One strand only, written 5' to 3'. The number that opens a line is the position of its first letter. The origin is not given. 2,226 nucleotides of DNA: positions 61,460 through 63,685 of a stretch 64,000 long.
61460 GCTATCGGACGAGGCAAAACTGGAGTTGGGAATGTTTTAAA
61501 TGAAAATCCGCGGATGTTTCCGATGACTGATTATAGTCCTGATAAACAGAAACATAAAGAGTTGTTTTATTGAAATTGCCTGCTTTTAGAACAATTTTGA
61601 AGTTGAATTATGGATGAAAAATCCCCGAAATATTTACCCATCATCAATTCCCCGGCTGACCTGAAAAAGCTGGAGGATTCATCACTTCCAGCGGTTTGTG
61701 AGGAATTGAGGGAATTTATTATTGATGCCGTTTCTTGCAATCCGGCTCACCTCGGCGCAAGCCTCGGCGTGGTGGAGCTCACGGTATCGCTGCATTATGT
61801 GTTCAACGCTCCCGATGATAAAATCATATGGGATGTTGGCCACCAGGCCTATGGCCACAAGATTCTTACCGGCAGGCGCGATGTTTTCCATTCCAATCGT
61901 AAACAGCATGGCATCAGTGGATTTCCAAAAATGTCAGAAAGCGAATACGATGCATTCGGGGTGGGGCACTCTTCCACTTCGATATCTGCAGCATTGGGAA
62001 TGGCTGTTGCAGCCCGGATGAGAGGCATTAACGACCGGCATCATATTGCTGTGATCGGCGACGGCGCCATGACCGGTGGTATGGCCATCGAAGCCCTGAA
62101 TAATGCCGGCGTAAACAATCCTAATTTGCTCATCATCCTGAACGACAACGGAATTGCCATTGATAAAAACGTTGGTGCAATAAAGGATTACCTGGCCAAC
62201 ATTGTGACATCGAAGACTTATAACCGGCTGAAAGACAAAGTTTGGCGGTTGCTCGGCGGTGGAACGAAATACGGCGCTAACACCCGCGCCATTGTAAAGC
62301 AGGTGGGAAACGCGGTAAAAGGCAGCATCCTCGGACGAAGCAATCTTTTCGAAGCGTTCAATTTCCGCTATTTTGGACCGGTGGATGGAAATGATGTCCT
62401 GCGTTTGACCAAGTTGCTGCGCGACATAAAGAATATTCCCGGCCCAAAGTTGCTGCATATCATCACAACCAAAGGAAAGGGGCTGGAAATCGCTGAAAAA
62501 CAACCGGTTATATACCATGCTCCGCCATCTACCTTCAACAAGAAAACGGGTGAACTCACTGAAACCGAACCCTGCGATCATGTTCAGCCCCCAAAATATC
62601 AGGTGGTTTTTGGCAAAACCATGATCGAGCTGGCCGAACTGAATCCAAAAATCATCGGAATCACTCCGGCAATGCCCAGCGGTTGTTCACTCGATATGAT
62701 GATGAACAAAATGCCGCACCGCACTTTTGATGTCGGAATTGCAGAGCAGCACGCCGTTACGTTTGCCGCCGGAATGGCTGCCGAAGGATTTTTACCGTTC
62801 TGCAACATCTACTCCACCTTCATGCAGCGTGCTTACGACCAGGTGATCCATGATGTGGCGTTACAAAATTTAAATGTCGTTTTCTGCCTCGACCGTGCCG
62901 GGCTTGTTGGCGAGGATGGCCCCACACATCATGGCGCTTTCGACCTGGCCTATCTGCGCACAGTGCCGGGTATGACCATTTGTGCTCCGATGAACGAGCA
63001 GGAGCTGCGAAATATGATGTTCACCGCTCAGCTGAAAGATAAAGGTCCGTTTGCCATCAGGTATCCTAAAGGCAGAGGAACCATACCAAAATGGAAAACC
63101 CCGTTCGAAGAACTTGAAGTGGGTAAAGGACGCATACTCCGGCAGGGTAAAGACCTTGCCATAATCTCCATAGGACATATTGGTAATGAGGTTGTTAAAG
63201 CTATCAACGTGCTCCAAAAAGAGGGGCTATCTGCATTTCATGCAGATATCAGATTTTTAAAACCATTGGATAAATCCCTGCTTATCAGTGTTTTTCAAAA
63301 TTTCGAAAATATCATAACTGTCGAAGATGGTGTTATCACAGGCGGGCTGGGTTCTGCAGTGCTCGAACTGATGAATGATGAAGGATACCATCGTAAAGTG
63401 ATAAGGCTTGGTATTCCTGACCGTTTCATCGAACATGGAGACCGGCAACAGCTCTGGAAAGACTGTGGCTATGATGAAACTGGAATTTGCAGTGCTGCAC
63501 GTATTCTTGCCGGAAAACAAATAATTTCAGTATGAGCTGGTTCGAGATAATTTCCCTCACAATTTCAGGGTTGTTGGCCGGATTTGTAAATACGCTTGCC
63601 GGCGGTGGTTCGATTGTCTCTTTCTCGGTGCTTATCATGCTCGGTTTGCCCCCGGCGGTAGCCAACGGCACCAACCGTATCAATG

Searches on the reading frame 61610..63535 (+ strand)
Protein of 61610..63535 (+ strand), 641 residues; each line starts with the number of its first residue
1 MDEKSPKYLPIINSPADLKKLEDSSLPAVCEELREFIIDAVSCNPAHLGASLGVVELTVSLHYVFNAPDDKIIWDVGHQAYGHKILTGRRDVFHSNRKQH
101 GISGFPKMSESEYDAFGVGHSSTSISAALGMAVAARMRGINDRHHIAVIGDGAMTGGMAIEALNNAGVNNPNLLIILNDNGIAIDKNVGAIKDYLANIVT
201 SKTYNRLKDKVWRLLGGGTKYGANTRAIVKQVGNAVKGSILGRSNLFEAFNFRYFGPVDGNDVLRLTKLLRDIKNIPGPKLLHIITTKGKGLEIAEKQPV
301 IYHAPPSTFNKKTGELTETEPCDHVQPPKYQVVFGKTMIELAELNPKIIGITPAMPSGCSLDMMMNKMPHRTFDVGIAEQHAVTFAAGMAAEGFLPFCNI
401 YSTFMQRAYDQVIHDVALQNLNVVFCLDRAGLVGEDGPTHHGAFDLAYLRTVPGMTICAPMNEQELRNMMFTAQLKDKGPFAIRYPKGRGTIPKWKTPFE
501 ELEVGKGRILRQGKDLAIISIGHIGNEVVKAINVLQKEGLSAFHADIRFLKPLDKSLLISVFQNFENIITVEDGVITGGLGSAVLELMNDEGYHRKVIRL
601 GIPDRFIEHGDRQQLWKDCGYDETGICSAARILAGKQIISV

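Call 84: find_encoding_contigs(protein=window:61610-63535:+, flank=10000, max_places=1)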
Protein window:61610-63535:+ (641 aa): 5 contigs read that carry it; 1 place shown.
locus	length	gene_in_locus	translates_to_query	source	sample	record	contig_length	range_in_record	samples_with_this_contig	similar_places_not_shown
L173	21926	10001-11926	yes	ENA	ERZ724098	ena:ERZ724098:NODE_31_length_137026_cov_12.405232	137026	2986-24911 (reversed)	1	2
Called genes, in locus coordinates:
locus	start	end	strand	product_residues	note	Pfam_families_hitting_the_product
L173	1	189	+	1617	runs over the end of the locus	PF16586:DUF5060, PF00801:PKD, PF18911:PKD_4, PF00801:PKD, PF18911:PKD_4, PF00801:PKD, PF18911:PKD_4, PF00801:PKD, +9 more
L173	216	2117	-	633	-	-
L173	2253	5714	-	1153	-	PF26549:Tricorn_N (faint), PF26550:Tricorn_2nd (weak), PF07676:PD40 (faint)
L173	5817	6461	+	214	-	PF00753:Lactamase_B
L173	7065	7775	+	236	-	-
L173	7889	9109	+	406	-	PF00266:Aminotran_5, PF00155:Aminotran_1_2 (faint)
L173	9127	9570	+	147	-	PF02657:SufE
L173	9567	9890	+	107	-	PF01883:FeS_assembly_P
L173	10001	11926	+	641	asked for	PF13292:DXP_synthase_N, PF02779:Transket_pyr, PF02780:Transketolase_C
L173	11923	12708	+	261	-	PF01925:TauE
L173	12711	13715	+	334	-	PF01112:Asparaginase_2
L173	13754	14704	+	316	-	-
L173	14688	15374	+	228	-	PF00005:ABC_tran, PF13304:AAA_21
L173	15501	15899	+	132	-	-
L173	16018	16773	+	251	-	PF00106:adh_short, PF08659:KR, PF13561:adh_short_C2, PF23441:SDR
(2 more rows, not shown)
